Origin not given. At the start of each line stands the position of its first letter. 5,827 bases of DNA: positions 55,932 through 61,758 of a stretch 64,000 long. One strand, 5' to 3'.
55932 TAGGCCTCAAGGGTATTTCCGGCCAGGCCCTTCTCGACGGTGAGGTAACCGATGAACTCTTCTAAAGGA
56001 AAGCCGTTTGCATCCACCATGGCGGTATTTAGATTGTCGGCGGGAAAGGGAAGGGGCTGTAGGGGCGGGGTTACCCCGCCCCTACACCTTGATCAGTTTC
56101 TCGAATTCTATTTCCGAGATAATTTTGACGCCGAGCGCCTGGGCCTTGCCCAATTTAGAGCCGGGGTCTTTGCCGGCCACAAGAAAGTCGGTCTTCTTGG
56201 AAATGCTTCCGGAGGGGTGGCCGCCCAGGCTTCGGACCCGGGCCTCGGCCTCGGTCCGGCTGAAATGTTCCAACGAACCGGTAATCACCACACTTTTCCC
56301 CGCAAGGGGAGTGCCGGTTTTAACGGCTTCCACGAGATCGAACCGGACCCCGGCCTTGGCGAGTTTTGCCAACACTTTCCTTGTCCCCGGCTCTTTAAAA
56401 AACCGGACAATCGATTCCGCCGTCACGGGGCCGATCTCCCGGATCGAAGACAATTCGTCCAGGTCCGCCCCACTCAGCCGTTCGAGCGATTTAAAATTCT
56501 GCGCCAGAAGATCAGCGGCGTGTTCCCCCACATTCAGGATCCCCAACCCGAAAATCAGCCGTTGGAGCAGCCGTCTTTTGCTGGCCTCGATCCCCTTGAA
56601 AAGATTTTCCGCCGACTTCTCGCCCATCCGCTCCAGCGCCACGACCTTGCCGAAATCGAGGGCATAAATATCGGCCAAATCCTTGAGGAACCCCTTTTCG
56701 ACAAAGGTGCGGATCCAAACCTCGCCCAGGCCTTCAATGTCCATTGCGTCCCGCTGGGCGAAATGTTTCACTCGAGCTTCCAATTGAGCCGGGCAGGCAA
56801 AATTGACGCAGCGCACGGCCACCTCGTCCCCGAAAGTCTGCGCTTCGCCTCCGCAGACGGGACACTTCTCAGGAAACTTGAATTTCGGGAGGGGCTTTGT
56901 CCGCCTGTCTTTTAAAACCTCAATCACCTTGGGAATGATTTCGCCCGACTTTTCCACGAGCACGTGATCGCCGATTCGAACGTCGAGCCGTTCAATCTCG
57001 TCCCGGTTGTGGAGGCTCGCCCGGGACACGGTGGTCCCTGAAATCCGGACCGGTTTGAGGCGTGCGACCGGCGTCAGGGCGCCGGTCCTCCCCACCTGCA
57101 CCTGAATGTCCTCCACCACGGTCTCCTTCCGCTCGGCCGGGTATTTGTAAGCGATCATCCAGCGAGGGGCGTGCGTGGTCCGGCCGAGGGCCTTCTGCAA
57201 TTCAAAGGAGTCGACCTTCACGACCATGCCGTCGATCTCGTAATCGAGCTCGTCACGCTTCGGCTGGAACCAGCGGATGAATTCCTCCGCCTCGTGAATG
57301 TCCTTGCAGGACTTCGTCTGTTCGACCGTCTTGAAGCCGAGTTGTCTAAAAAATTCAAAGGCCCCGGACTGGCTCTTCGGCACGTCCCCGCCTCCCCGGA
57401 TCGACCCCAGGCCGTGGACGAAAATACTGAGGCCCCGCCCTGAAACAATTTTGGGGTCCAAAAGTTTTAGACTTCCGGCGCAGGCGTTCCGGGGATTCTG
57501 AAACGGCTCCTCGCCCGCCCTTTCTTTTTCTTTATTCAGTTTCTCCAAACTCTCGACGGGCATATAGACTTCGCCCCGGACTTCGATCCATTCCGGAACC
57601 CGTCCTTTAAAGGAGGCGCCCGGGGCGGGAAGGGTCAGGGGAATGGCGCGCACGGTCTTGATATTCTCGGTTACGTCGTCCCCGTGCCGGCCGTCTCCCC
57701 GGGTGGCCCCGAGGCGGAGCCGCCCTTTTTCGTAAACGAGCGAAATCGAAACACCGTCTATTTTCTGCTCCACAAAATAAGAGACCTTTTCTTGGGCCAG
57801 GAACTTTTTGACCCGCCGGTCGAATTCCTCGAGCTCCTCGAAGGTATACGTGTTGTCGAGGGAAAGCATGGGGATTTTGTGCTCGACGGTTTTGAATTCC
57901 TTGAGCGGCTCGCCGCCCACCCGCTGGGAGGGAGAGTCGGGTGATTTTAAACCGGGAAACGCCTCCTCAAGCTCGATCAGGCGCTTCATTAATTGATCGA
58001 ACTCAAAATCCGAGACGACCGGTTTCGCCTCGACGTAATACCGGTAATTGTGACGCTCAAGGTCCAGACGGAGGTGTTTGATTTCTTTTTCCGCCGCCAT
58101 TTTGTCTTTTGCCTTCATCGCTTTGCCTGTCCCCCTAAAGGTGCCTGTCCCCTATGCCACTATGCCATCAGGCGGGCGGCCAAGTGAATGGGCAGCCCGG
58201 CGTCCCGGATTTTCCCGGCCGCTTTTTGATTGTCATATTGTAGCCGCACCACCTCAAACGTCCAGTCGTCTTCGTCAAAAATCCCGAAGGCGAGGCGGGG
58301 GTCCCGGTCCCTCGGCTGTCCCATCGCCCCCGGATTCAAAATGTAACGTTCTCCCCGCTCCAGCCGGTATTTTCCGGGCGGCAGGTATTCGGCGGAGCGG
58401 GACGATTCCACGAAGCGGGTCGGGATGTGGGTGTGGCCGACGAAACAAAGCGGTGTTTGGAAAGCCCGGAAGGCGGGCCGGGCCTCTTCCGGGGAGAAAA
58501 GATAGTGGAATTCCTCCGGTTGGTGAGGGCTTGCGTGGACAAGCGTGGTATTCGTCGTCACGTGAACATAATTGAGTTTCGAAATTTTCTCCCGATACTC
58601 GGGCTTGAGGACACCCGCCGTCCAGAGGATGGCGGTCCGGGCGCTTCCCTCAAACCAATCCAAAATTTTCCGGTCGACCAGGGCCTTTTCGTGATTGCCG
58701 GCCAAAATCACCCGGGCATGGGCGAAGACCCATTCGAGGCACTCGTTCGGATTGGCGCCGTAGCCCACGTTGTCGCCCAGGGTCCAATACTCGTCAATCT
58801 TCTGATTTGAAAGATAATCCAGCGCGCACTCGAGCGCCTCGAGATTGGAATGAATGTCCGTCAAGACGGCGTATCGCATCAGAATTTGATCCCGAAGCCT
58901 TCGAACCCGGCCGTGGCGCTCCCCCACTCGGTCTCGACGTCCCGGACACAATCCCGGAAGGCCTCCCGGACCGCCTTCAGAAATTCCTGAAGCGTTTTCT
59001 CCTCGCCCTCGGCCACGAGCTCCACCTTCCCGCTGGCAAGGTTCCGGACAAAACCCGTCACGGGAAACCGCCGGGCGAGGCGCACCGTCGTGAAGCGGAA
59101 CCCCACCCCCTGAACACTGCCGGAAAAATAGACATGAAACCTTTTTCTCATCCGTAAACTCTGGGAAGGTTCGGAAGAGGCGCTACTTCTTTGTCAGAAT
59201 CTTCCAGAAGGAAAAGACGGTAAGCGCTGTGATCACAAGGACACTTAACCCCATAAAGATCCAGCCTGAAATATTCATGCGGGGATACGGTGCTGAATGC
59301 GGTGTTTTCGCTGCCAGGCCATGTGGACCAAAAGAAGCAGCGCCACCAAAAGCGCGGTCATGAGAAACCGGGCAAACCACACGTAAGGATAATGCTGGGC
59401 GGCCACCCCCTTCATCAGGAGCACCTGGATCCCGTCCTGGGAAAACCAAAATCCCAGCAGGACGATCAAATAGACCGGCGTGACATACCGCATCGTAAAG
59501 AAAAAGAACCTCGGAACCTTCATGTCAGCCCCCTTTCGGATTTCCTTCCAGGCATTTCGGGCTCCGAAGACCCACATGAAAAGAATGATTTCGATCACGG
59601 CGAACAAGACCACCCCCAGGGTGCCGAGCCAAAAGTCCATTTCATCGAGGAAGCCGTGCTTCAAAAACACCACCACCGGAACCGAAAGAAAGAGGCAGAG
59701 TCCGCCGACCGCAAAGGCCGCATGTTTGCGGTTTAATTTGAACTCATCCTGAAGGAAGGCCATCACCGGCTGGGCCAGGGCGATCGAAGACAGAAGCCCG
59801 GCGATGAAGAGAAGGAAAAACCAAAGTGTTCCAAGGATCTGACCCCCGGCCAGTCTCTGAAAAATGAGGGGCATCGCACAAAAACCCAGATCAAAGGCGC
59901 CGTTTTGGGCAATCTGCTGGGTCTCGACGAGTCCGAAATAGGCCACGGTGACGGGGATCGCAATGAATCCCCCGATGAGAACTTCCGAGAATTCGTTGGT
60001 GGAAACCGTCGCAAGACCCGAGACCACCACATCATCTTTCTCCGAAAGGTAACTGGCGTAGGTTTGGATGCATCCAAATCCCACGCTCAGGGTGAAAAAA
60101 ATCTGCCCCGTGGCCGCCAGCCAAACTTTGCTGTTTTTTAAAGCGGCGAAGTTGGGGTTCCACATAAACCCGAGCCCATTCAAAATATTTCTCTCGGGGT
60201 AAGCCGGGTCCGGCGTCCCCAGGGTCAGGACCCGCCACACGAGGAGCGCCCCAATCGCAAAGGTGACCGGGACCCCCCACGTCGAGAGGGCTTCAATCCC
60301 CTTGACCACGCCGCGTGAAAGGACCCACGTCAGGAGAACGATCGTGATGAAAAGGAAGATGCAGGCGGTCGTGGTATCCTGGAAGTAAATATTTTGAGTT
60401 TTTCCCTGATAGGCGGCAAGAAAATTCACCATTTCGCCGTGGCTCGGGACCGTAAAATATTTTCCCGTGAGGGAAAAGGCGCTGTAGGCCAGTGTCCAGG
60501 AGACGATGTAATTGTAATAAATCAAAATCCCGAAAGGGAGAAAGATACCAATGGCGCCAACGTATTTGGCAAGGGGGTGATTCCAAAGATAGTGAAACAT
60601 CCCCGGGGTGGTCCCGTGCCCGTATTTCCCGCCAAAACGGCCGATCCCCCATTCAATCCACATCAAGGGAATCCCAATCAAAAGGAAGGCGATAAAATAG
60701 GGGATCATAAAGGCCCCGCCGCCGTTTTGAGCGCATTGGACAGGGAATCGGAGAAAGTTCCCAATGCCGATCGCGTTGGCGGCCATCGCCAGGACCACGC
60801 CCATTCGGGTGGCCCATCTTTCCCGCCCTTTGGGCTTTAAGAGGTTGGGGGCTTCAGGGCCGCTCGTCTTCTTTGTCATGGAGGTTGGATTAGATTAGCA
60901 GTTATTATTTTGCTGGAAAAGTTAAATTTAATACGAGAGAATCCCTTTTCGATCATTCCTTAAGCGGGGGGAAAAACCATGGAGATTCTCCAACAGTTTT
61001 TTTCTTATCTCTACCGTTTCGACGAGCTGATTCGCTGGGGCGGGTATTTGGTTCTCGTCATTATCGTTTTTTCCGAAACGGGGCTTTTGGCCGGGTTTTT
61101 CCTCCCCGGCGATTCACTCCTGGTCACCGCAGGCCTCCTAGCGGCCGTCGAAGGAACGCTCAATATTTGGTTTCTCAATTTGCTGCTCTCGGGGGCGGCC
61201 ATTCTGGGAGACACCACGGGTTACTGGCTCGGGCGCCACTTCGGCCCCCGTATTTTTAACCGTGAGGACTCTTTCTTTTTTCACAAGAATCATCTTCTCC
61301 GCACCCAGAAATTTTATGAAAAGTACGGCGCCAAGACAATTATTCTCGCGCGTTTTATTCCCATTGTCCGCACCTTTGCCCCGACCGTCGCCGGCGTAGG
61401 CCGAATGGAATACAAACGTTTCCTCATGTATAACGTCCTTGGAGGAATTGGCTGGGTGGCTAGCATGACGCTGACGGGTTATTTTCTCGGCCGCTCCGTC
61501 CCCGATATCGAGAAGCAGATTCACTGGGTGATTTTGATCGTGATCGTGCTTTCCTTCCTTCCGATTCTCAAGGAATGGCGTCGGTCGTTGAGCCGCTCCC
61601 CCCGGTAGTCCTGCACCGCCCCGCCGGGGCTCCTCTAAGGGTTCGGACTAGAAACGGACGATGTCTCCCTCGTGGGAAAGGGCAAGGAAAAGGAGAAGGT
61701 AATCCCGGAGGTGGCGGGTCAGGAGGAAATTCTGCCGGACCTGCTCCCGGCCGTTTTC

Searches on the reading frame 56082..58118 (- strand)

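Call 69: search_protein_families(library=pfam, proteins=[window:56082-58118:-], max_evalue=0.001)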
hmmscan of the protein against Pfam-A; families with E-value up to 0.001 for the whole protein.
window:56082-58118:- (678 aa): 8 families
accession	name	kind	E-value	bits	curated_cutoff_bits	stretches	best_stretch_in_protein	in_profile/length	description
PF01653.23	DNA_ligase_aden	-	4.6e-89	298.7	27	1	73-329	2-253/253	NAD-dependent DNA ligase adenylation domain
PF03120.22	DNA_ligase_OB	-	2.5e-35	120.6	32.9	1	332-408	1-77/79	NAD-dependent DNA ligase OB-fold domain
PF12826.13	HHH_2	-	4.1e-22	78.6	27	1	520-582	1-63/64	Helix-hairpin-helix motif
PF00533.33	BRCT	-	1.2e-12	48.4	21.3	1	602-676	3-78/78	BRCA1 C Terminus (BRCT) domain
PF14520.12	HHH_5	-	3e-10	40.9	27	1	528-575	8-56/57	Helix-hairpin-helix domain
PF03119.21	DNA_ligase_ZBD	-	3.6e-08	33.6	25.8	1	418-444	1-27/27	NAD-dependent DNA ligase C4 zinc finger domain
PF22745.1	Nlig-Ia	-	6.5e-05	23.9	27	1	10-57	3-50/92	DNA ligase-like, N-terminal NAD+-binding domain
PF00633.29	HHH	-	0.0005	20.2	24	0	544-572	1-29/30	Helix-hairpin-helix motif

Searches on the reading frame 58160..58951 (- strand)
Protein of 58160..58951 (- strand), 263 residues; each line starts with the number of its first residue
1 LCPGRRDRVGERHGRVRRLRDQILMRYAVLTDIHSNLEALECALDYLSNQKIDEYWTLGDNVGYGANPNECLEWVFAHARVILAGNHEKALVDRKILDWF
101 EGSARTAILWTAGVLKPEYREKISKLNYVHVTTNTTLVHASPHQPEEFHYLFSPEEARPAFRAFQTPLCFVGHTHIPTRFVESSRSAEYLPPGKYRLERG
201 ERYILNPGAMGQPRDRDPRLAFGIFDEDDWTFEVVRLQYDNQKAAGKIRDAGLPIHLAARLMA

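Call 69: search_protein_families(library=pfam, proteins=[window:58160-58951:-], max_evalue=0.001)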
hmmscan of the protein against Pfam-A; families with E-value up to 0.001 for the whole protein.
window:58160-58951:- (263 aa): 2 families
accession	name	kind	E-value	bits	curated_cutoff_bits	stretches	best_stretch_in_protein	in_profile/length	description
PF00149.33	Metallophos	-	1.2e-14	55.6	21.5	1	25-177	1-191/191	Calcineurin-like phosphoesterase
PF12850.12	Metallophos_2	-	3.5e-11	43.8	27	1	25-227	1-151/154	Calcineurin-like phosphoesterase superfamily domain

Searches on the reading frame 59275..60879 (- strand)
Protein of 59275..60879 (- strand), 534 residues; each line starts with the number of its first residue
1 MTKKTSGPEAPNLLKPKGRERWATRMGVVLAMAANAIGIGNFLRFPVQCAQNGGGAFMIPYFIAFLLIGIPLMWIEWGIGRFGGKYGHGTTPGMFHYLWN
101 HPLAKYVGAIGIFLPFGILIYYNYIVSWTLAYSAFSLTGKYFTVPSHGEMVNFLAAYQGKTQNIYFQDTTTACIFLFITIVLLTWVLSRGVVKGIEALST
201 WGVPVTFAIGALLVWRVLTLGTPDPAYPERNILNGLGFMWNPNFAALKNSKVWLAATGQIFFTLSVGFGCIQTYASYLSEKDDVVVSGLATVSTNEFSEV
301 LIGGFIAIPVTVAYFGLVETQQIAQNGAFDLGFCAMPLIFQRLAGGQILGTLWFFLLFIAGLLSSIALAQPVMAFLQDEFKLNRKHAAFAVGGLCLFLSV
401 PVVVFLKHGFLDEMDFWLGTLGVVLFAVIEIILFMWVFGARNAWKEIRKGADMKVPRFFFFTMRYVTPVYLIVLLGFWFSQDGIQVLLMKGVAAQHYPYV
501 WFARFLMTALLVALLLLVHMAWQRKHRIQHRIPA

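Call 69: search_protein_families(library=pfam, proteins=[window:59275-60879:-], max_evalue=0.001)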
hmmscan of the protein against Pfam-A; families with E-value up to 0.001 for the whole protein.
window:59275-60879:- (534 aa): 1 family
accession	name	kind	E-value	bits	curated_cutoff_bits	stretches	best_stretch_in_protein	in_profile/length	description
PF00209.24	SNF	-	5.4e-53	180.9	27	2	178-520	182-515/524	Sodium:neurotransmitter symporter family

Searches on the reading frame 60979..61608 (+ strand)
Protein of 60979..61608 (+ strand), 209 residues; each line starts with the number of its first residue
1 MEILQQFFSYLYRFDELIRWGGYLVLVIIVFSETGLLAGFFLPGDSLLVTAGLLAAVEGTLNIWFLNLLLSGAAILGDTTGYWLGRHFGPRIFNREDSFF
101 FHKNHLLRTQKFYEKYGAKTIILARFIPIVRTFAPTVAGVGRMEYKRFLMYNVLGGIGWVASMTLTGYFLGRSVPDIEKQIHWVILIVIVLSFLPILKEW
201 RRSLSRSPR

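Call 69: search_protein_families(library=pfam, proteins=[window:60979-61608:+], max_evalue=0.001)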
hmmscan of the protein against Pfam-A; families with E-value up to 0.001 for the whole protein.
window:60979-61608:+ (209 aa): 1 family
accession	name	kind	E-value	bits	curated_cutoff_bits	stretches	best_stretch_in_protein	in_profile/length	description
PF09335.16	VTT_dom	-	1.7e-20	74.1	33.9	1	42-168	1-122/123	VTT domain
